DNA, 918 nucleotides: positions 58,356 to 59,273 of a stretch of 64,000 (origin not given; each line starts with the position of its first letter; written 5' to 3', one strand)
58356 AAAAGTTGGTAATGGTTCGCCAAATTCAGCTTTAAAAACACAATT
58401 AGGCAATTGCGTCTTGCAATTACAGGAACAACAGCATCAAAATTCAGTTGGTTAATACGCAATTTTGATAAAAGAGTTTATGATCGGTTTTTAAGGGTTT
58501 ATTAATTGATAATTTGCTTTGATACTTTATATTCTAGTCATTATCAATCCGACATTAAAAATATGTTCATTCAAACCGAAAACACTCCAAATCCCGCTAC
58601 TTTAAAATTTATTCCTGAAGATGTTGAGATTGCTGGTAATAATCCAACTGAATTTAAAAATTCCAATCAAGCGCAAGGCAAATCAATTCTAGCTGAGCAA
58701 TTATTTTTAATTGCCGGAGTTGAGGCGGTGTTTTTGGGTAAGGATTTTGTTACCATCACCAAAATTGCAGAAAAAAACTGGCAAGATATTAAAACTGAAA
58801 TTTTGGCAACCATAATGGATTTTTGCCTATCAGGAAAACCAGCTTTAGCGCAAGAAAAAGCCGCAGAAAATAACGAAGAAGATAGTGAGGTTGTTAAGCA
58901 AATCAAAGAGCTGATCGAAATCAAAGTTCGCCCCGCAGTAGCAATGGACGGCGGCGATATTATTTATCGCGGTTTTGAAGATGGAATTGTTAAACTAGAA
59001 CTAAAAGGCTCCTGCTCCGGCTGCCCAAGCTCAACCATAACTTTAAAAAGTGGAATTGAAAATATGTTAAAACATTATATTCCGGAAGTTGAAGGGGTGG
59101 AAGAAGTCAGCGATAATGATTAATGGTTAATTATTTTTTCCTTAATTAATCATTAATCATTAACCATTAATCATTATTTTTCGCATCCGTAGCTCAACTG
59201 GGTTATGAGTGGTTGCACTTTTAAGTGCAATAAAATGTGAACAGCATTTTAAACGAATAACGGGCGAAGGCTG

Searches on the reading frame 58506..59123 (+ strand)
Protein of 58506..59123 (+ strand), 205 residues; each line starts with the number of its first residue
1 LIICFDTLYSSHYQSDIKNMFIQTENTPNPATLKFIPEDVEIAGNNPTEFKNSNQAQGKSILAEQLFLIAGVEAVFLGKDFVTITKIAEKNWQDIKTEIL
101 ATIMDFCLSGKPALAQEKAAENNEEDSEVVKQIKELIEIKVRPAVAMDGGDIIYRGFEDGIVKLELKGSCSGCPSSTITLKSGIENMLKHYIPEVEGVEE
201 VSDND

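Call 90: search_protein_families(library=pfam, proteins=[window:58506-59123:+], max_evalue=0.01)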
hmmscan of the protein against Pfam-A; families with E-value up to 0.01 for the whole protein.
window:58506-59123:+ (205 aa): 2 families
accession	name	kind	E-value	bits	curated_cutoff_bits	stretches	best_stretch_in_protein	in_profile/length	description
PF01106.22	NifU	-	3e-27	95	27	1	133-199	1-67/67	NifU-like domain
PF08712.16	Nfu_N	-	7.8e-27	93.6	27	1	22-109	1-87/88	Scaffold protein Nfu/NifU N terminal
